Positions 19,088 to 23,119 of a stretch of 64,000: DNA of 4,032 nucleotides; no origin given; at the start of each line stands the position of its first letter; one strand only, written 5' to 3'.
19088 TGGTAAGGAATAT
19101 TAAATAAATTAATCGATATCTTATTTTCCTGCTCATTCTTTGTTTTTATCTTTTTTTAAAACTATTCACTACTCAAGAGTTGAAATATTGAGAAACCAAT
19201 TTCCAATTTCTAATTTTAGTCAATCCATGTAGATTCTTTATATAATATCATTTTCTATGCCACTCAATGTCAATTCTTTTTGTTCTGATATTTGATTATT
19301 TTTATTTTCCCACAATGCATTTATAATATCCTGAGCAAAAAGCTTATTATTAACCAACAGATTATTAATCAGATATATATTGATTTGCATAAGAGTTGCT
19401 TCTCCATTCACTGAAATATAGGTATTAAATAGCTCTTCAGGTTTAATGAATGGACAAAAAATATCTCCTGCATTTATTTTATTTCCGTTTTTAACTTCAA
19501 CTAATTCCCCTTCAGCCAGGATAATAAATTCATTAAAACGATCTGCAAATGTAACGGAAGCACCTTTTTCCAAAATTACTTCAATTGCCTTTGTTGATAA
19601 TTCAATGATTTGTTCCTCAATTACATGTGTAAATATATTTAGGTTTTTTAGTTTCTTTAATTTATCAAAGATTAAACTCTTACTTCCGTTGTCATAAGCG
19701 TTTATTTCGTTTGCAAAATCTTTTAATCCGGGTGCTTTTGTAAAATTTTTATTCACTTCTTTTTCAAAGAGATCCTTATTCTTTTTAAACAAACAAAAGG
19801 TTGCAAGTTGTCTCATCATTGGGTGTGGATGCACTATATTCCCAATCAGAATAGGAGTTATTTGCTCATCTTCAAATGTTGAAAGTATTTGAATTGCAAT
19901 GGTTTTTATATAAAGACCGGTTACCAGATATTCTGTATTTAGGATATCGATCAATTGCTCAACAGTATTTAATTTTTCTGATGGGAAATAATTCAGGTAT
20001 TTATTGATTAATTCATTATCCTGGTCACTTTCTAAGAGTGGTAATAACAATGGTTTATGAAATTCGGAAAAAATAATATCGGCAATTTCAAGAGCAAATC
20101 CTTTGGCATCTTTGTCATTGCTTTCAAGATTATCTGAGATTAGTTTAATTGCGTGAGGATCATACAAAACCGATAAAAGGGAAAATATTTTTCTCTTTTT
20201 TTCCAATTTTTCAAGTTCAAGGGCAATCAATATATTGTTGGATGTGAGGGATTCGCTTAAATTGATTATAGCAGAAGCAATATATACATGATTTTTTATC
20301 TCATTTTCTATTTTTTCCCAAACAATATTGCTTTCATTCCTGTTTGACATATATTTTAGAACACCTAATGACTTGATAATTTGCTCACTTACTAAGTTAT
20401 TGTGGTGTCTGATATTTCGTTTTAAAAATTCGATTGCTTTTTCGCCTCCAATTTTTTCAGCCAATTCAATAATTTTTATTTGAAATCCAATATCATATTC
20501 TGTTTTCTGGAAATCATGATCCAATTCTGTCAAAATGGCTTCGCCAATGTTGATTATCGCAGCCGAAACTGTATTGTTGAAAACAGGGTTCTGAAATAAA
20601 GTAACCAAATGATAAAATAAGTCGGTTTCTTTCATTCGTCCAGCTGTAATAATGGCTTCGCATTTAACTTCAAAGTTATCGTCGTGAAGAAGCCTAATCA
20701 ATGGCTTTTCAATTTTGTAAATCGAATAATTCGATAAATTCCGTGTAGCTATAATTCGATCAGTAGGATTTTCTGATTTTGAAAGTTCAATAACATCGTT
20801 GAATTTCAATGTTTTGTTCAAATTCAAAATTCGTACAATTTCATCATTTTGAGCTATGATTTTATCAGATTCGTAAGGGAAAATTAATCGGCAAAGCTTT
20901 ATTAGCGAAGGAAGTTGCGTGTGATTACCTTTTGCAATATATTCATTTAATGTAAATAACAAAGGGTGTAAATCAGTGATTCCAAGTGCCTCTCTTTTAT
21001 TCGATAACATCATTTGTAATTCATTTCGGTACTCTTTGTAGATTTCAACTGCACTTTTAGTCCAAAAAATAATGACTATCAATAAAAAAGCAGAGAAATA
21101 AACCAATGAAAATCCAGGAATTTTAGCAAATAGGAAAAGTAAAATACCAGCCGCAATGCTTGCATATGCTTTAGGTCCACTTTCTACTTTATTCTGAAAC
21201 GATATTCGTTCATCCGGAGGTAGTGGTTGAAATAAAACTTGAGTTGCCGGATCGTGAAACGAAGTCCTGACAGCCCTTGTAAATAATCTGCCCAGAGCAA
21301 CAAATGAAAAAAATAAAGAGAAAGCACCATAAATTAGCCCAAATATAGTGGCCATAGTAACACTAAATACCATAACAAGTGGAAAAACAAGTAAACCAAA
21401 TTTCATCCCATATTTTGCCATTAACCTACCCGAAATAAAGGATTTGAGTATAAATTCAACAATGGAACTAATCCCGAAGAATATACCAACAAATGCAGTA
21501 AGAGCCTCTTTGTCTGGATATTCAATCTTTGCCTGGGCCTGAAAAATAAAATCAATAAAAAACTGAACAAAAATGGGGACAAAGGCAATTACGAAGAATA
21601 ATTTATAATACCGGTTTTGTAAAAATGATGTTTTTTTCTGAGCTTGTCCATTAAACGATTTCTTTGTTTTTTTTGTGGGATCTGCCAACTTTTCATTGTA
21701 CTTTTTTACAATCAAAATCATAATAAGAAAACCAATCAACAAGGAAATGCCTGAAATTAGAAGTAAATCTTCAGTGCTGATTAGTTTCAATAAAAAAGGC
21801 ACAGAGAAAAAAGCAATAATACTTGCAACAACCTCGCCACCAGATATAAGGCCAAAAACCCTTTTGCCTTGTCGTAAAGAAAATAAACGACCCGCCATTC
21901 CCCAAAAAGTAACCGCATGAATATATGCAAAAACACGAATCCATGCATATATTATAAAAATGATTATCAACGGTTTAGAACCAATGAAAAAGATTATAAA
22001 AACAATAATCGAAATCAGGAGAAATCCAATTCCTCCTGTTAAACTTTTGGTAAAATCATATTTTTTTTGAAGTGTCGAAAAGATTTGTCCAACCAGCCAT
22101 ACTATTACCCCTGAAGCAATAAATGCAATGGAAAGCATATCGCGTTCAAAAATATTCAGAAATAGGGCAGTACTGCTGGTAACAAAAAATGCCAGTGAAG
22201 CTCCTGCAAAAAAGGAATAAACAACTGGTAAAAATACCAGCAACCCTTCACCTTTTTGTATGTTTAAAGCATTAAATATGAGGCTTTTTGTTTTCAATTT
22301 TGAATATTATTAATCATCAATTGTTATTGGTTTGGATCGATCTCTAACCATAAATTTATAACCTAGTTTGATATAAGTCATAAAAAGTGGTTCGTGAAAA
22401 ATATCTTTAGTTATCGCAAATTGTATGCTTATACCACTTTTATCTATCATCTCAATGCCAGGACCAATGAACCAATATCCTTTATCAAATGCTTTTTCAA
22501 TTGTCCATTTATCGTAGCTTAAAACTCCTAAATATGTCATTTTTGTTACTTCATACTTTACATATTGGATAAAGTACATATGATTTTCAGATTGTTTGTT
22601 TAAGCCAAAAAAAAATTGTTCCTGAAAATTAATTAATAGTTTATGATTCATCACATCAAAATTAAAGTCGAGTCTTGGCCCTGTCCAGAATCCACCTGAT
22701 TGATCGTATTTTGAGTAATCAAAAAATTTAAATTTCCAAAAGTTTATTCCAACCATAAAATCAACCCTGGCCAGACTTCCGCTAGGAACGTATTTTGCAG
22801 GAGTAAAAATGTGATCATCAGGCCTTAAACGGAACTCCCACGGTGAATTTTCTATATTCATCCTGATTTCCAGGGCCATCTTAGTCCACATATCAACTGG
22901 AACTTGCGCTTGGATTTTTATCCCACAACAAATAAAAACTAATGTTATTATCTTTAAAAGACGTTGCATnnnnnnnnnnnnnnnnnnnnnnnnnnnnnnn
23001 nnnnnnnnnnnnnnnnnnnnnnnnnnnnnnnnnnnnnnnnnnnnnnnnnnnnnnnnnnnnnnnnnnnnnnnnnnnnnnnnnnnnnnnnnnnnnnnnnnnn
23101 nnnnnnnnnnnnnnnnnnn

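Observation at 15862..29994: Six co-directional genes spanning every envelope compartment: candidate undescribed sensing/transport module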

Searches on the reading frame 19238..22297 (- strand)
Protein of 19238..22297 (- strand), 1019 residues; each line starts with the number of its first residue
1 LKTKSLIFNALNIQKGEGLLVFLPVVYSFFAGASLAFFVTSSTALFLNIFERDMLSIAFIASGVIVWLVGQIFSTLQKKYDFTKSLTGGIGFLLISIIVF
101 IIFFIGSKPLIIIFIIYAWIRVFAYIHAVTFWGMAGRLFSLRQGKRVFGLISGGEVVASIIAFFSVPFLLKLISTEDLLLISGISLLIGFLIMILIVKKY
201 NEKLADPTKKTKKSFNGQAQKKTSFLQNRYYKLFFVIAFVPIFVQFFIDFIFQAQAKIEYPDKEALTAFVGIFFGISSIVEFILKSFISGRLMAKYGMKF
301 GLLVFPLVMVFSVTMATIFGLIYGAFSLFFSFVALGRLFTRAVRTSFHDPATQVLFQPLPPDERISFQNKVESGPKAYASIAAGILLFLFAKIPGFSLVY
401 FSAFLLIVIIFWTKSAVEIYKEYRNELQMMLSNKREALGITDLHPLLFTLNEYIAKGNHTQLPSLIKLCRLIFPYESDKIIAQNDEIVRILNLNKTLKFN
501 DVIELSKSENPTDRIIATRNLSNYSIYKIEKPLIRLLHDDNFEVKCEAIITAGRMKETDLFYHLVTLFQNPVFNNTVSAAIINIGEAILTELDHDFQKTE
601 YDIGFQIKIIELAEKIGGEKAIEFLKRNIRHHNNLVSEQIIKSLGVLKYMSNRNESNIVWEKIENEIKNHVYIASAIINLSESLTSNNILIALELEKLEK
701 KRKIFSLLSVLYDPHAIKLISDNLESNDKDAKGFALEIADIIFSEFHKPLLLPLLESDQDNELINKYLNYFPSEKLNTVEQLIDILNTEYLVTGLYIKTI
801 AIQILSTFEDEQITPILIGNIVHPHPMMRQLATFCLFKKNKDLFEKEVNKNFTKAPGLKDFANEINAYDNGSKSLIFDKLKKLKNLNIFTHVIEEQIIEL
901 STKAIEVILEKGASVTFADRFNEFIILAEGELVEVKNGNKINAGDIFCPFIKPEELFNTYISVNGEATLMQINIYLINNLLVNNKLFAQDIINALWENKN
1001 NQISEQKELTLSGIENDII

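Call 3: search_protein_families(library=pfam, proteins=[window:19238-22297:-], max_evalue=0.01)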
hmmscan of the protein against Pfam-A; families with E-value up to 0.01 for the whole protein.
window:19238-22297:- (1019 aa): 2 families
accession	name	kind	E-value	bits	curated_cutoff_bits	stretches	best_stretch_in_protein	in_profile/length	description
PF13646.12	HEAT_2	-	2e-11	44.5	27.7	1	505-582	8-85/88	HEAT repeats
PF07690.21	MFS_1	-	5e-08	32.7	33.4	1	134-334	109-305/347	Major Facilitator Superfamily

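Call 4: search_protein_families(library=ncbifam, proteins=[window:19238-22297:-], max_evalue=0.01)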
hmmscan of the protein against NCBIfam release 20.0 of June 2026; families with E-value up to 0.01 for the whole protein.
window:19238-22297:- (1019 aa): 1 family
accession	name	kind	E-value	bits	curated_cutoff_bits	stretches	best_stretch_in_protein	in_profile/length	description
NF045915.1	PhycobilmeDegNblB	equivalog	0.00022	20.8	300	1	501-648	5-158/214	phycobilisome degradation protein NblB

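Call 29: search_solved_structures(query=window:19238-22297:-, max_evalue=1)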
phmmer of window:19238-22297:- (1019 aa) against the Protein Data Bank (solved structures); distinct sequences matched with E-value up to 1: 8.
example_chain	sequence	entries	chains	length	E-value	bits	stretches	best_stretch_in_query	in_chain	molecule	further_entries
9j3n_A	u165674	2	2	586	4e-09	38.3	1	126-423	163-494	ADP,ATP carrier protein 1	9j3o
7ong_A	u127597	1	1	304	1.8e-05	26.2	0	415-465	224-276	SAKe6BE-L1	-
9sah_A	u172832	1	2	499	0.0078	17.4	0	502-637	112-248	E4-NB2 synthetic fusion protein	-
4zv6_A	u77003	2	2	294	0.29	12.3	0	502-645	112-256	AlphaRep-7 | alpha-Rep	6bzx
5ng5_M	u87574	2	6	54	0.42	11.7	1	303-337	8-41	Multidrug efflux pump accessory protein AcrZ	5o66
4xl5_C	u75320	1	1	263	0.48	11.5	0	502-558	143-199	bGFP-A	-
4c48_C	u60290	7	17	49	0.49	11.5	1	303-337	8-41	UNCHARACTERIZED MEMBRANE PROTEIN YBHT | PREDICTED PROTEIN | Multidrug efflux pump accessory protein AcrZ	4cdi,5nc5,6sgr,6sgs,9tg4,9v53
8aw4_A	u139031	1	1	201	0.69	11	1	501-566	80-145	ALPHAREP bB-E3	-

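Call 35: search_protein_families(library=pfam, alignment_id=A3, max_evalue=0.1)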
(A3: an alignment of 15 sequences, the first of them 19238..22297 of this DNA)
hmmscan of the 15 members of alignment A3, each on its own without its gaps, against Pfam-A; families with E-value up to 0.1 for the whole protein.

A. member 1, window:19238-22297:- (1019 aa): 4 families
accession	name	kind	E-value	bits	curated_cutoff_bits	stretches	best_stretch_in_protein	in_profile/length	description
PF13646.12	HEAT_2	-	2e-11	44.5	27.7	1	505-582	8-85/88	HEAT repeats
PF07690.21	MFS_1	-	5e-08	32.7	33.4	1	134-334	109-305/347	Major Facilitator Superfamily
PF18419.6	ATP-grasp_6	-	0.062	13.4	25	0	898-940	3-47/54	ATP-grasp-like domain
PF02985.28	HEAT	-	0.074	13.8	23.5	0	532-551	4-23/31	HEAT repeat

B. families by the number of members that match (of 15 scanned): 6 families
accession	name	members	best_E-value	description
PF13646.12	HEAT_2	15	6.9e-20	HEAT repeats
PF07690.21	MFS_1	12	3.5e-08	Major Facilitator Superfamily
PF02985.28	HEAT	8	0.0029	HEAT repeat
PF03219.20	TLC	1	2.3e-11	TLC ATP/ADP transporter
PF06743.20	FAST_1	1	0.027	FAST kinase-like protein, subdomain 1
PF18419.6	ATP-grasp_6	1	0.062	ATP-grasp-like domain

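Call 47: search_protein_families(library=padloc, proteins=[window:19238-22297:-], max_evalue=0.01)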
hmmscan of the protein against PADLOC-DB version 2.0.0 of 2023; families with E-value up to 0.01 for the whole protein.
window:19238-22297:- (1019 aa): 0 families

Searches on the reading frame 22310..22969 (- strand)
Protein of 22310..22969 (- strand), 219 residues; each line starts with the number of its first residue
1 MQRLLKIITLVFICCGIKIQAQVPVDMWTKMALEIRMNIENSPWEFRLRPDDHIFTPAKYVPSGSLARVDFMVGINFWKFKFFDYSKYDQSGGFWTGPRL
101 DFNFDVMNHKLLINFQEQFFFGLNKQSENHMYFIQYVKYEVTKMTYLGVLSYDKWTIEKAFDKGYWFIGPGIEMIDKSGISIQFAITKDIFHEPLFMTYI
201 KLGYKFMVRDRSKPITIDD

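Call 3: search_protein_families(library=pfam, proteins=[window:22310-22969:-], max_evalue=0.01)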
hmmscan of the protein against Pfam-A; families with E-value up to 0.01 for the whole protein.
window:22310-22969:- (219 aa): 0 families

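Call 4: search_protein_families(library=ncbifam, proteins=[window:22310-22969:-], max_evalue=0.01)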
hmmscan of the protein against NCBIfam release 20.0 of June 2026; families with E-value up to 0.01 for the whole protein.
window:22310-22969:- (219 aa): 0 families

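Call 22: find_homologous_proteins(query=window:22310-22969:-, max_evalue=0.001)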
Query window:22310-22969:- (219 aa): 21 proteins with E <= 0.001 among 53 candidates.
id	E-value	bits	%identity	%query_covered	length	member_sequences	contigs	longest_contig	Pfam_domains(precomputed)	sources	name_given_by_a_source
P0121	5.3e-148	509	100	100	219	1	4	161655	-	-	-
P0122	1.8e-120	419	79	100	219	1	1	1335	-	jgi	jgi:hypothetical protein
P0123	1.5e-94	334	64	100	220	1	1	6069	-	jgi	-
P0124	8.4e-94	331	64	100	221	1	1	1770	-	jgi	jgi:hypothetical protein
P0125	7.1e-92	325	62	100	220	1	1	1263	-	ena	-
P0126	1.3e-89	318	59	100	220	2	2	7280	-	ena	-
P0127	4.3e-83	296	58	99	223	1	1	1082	-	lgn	-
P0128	2.0e-81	291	53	100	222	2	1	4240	-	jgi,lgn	-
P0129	2.1e-81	291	58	97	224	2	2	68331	-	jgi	-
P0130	1.5e-79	285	53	98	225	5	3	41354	-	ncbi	-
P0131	4.1e-77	277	51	99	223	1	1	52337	-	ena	-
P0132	1.0e-76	276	54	97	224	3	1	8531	-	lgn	-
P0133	6.1e-70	253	49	100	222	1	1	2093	-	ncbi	-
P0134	4.0e-68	247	46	97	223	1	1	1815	-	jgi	jgi:hypothetical protein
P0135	1.3e-67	246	47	100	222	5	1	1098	-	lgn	-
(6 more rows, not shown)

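Call 32: predict_structure(alignment_id=A2)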
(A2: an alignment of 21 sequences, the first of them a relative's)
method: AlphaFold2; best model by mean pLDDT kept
length: 219 residues; sequences in the alignment: 21
mean_pLDDT: 88.2   pTM: 0.77
mean pLDDT of the five models: 88.2, 87.4, 87.3, 86.4, 85.1
residues with pLDDT >= 90: 135; 70-90: 63; 50-70: 18; < 50: 3
segments of 3 or more residues with pLDDT < 50: 217-219
pLDDT, mean of each block of 10 residues (from residue 1): 87 73 76 93 93 76 72 94 95 94 95 97 92 97 96 89 92 94 95 90 92 55
secondary structure, 60 per line:
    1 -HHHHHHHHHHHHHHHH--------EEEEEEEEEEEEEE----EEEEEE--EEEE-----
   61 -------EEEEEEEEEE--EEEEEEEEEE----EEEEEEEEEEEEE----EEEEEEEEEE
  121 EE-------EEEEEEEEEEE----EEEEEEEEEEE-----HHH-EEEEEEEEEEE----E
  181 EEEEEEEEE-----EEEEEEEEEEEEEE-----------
elements in order: H2-17 E26-39 E44-49 E52-55 E68-77 E80-89 E94-106 E111-122 E130-140 E145-155 E165-175 E180-189 E195-208

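Call 36: fold_search(model_id=the predicted structure, library=pdb)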
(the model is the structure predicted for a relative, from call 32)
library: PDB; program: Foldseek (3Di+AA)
matches with E <= 10: 497; with E <= 0.001: 0
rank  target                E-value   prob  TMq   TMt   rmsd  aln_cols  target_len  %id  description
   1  5o68_D                5.5e-03  1.00  0.55  0.46   7.5       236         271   10  Crystal Structure of the Pseudomonas functional amyloid secretion protein FapF - R157A mutant (released 2017-08-23)
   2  6ucv_A                5.7e-03  0.91  0.24  0.18  16.1       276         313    9  Cryo-EM structure of the mitochondrial TOM complex from yeast (tetramer) (released 2019-11-06)
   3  9eih_E                6.6e-03  0.89  0.25  0.21  11.3       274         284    9  Import stalled PINK1 TOM complex (released 2025-03-12)
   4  5o68_C                7.3e-03  1.00  0.57  0.49   5.2       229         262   11  Crystal Structure of the Pseudomonas functional amyloid secretion protein FapF - R157A mutant (released 2017-08-23)
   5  5o65_B                7.3e-03  1.00  0.56  0.43   7.8       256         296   10  Crystal Structure of the Pseudomonas functional amyloid secretion protein FapF (released 2017-08-23)
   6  5o68_B                7.7e-03  1.00  0.54  0.44   8.1       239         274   10  Crystal Structure of the Pseudomonas functional amyloid secretion protein FapF - R157A mutant (released 2017-08-23)
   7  5o68_F                8.9e-03  1.00  0.58  0.51   5.2       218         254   11  Crystal Structure of the Pseudomonas functional amyloid secretion protein FapF - R157A mutant (released 2017-08-23)
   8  5o68_G                8.9e-03  1.00  0.55  0.45   7.3       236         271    9  Crystal Structure of the Pseudomonas functional amyloid secretion protein FapF - R157A mutant (released 2017-08-23)
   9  2f1c                  9.3e-03  1.00  0.38  0.34   6.9       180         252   11  Crystal structure of the monomeric porin OmpG (released 2006-06-27)
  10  7kuh                  9.3e-03  0.91  0.24  0.19  13.8       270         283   10  MicroED structure of mVDAC (released 2020-12-23)
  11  9jvq_A                9.8e-03  0.96  0.30  0.25  14.1       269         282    6  Yeast Mitochondrial PORIN complex (released 2025-08-13)
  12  9eih_F                9.8e-03  0.72  0.21  0.18  15.4       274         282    8  Import stalled PINK1 TOM complex (released 2025-03-12)
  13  5o68_K                1.3e-02  1.00  0.54  0.44   7.5       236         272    9  Crystal Structure of the Pseudomonas functional amyloid secretion protein FapF - R157A mutant (released 2017-08-23)
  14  7qi2_MODEL_1_A        1.4e-02  0.69  0.25  0.20  14.6       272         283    9  Magic-angle spinning NMR structure of the human voltage-dependent anion channel 1 (E73V/C127A/C232S) in DMPC l (released 2022-03-16)
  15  2k4t_MODEL_1_A        1.4e-02  0.44  0.18  0.15  15.0       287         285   10  Solution structure of human VDAC-1 in LDAO micelles (released 2008-09-09)
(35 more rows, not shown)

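Call 47: search_protein_families(library=padloc, proteins=[window:22310-22969:-], max_evalue=0.01)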
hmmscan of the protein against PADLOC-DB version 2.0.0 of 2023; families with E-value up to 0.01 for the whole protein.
window:22310-22969:- (219 aa): 0 families
